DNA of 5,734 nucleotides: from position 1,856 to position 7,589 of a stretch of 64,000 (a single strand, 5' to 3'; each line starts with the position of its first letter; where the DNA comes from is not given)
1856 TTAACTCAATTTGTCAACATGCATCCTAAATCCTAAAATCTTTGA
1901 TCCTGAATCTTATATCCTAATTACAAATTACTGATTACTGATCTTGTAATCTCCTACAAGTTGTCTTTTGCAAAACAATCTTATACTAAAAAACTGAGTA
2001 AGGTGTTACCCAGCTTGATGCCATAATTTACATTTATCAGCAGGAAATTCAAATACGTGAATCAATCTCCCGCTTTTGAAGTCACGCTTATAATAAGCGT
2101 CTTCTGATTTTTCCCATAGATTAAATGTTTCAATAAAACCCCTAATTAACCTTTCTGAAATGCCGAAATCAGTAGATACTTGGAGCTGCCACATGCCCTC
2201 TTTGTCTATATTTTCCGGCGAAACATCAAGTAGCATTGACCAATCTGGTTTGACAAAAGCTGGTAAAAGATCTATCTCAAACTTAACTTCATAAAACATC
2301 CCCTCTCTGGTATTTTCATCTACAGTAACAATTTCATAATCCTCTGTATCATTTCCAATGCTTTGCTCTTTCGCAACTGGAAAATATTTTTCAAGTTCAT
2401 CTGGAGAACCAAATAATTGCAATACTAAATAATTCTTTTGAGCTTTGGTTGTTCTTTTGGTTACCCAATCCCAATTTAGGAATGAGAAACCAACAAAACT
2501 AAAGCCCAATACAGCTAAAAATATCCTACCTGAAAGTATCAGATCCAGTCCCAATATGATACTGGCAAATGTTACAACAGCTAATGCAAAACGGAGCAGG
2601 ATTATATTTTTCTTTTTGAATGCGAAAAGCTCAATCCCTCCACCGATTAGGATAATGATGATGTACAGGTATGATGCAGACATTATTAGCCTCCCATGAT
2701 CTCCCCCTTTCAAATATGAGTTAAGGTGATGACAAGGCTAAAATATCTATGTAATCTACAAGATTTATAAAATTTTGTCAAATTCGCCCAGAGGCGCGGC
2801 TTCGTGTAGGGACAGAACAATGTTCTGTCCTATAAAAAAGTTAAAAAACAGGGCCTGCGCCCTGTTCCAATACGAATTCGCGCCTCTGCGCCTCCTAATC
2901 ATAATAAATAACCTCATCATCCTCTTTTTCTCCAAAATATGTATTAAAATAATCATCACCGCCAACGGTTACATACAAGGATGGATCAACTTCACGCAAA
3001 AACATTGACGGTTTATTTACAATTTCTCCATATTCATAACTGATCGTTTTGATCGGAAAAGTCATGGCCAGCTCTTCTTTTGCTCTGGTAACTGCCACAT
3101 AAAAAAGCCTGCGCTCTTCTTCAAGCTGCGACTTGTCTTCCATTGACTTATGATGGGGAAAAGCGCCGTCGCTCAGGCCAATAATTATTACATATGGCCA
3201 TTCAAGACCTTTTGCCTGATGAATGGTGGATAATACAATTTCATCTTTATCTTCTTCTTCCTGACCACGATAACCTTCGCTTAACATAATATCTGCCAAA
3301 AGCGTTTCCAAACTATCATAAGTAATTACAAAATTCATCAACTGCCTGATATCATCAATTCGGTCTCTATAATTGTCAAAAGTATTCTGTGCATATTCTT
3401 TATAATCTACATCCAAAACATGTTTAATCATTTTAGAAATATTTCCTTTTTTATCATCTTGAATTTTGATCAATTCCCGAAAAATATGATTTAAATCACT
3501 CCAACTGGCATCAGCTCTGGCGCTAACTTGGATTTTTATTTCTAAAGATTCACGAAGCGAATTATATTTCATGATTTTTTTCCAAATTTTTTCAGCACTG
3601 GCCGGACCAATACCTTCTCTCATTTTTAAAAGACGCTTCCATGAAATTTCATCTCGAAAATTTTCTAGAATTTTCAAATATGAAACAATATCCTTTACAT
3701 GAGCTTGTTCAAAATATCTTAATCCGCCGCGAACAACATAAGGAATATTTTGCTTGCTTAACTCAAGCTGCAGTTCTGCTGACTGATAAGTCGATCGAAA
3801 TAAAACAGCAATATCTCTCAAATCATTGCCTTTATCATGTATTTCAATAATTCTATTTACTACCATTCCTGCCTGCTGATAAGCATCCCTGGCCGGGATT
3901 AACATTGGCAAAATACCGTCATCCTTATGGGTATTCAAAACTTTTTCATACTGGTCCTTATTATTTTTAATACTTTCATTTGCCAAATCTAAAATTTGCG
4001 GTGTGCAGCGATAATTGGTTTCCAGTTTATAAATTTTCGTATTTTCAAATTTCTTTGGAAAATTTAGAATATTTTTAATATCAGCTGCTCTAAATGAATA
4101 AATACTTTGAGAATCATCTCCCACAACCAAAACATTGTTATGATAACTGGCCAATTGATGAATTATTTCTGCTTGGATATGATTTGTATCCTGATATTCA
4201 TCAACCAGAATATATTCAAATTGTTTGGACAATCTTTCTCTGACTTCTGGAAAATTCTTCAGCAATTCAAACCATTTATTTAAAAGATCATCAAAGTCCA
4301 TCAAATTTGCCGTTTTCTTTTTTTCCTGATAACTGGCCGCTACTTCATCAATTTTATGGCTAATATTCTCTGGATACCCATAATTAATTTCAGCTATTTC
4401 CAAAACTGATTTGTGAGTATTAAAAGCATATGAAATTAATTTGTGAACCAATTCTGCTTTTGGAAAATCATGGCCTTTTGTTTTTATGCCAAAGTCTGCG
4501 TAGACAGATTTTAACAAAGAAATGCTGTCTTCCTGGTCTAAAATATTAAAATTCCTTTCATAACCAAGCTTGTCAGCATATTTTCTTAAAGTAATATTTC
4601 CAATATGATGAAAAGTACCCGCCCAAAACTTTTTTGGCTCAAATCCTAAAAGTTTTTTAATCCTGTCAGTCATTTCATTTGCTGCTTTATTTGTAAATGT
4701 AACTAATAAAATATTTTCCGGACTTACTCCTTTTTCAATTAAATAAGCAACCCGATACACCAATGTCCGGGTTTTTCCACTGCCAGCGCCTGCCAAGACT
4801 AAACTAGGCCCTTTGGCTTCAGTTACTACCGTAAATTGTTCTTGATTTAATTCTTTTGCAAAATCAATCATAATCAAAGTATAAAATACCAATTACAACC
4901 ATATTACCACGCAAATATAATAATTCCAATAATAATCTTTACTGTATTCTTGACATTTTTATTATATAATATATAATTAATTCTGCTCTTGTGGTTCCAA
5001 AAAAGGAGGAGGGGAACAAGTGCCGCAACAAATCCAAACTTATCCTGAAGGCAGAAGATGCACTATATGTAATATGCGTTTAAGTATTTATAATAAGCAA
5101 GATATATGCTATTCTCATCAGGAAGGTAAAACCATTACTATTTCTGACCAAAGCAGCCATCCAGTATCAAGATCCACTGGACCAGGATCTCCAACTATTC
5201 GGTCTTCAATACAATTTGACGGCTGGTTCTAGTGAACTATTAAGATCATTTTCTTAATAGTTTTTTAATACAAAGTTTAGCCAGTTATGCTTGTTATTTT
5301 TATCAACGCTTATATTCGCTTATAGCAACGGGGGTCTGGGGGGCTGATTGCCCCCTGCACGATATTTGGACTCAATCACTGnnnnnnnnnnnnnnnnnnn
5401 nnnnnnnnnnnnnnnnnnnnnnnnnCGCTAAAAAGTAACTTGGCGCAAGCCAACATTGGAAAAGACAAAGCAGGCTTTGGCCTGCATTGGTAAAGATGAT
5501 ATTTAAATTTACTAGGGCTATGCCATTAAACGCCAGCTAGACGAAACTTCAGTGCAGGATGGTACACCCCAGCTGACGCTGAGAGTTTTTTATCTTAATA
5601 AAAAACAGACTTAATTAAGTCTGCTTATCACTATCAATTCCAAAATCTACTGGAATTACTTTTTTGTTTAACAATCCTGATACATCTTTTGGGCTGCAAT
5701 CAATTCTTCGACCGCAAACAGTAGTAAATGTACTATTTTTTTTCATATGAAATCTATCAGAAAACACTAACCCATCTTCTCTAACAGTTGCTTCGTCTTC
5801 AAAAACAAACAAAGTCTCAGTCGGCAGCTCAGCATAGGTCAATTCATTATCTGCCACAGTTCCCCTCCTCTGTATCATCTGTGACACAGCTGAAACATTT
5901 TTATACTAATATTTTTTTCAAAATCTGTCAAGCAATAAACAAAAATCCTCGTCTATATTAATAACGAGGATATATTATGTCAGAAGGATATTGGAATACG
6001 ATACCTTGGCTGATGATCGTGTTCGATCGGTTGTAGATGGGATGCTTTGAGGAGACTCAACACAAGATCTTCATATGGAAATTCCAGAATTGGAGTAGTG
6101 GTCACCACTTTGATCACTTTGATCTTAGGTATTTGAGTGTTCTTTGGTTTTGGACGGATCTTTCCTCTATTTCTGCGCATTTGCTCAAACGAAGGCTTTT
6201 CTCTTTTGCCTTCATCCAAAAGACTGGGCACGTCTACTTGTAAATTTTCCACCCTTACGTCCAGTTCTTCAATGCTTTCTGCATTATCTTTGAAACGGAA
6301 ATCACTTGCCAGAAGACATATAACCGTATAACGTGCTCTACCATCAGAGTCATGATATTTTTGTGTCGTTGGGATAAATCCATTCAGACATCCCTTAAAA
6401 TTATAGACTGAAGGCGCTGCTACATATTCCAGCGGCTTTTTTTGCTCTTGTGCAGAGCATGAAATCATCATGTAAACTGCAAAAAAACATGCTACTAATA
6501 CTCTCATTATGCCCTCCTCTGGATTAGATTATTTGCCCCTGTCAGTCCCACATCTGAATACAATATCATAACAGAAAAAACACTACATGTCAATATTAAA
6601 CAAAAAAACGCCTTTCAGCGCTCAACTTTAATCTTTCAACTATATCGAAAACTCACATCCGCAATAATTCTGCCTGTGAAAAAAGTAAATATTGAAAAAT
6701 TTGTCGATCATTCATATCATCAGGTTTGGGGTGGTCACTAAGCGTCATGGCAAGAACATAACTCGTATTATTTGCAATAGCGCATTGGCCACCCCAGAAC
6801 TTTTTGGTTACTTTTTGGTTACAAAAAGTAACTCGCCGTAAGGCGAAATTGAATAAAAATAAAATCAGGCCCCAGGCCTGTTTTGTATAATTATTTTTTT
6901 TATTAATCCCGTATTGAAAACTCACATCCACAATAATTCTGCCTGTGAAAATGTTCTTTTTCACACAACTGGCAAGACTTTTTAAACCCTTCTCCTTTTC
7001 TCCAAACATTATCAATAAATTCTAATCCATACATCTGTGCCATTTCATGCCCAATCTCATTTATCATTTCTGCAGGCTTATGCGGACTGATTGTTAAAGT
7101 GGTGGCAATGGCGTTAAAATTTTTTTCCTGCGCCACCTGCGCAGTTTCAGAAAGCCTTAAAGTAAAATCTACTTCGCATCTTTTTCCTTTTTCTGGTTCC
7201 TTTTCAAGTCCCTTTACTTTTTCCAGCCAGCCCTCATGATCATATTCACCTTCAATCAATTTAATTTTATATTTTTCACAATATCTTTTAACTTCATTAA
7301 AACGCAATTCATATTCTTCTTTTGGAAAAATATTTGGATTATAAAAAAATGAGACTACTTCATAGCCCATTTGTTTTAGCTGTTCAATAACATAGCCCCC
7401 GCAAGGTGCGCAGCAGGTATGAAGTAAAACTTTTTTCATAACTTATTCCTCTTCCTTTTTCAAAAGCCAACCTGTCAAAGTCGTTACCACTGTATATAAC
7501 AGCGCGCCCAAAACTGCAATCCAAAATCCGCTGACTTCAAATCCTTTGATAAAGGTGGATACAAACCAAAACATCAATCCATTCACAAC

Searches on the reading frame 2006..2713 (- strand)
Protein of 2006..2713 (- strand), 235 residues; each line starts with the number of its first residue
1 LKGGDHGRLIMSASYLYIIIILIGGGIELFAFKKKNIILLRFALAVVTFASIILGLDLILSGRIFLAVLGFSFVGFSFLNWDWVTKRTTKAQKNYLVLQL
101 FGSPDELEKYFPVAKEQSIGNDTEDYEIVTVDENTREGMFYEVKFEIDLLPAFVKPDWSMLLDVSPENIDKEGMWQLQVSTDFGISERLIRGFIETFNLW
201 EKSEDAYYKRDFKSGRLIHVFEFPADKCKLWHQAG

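Call 19: search_protein_families(library=pfam, proteins=[window:2006-2713:-], max_evalue=0.01)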
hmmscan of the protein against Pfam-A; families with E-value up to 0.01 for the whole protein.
window:2006-2713:- (235 aa): 1 family
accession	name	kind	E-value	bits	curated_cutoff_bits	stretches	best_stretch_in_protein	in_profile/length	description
PF15562.11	Imm17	-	0.0019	18.5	25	1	64-102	1-38/61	Immunity protein 17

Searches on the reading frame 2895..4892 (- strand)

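Call 19: search_protein_families(library=pfam, proteins=[window:2895-4892:-], max_evalue=0.01)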
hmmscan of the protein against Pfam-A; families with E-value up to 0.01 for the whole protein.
window:2895-4892:- (665 aa): 9 families
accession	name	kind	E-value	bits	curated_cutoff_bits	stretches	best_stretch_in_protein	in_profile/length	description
PF00580.27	UvrD-helicase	-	3.4e-84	283.2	23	1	15-282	1-270/271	UvrD/REP helicase N-terminal domain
PF13361.12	UvrD_C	-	3.1e-62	211.5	25.6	1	288-611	1-346/350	UvrD-like helicase C-terminal domain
PF13245.12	AAA_19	-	4.8e-24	85.5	25.1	1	26-268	10-134/134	AAA domain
PF13538.12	UvrD_C_2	-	1.7e-12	47.5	27.4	1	552-610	2-51/52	UvrD-like helicase C-terminal domain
PF01443.25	Viral_helicase1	-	4.1e-10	40.3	21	1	217-310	50-139/228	Viral superfamily 1 RNA helicase core domain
PF13604.12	AAA_30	-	6.1e-07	29.8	27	0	15-77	2-65/191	AAA domain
PF13087.12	AAA_12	-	1.1e-05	25.6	27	0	545-610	132-190/195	AAA domain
PF13086.12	AAA_11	-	0.00046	20.5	27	1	28-80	18-74/257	AAA domain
PF04851.21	ResIII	-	0.0041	17.5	22.5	0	29-96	25-94/164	Type III restriction enzyme, res subunit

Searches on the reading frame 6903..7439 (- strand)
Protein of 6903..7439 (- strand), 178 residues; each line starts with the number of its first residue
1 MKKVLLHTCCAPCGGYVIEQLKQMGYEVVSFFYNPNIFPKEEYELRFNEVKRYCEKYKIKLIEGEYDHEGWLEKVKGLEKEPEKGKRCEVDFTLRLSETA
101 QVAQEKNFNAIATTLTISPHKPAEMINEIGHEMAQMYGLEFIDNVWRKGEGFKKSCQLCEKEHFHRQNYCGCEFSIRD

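Call 19: search_protein_families(library=pfam, proteins=[window:6903-7439:-], max_evalue=0.01)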
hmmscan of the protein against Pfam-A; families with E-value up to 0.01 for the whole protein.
window:6903-7439:- (178 aa): 1 family
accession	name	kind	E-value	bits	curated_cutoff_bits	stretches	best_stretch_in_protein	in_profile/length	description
PF02677.20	QueH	-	1.4e-66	224.3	23.5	1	4-177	1-174/175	Epoxyqueuosine reductase QueH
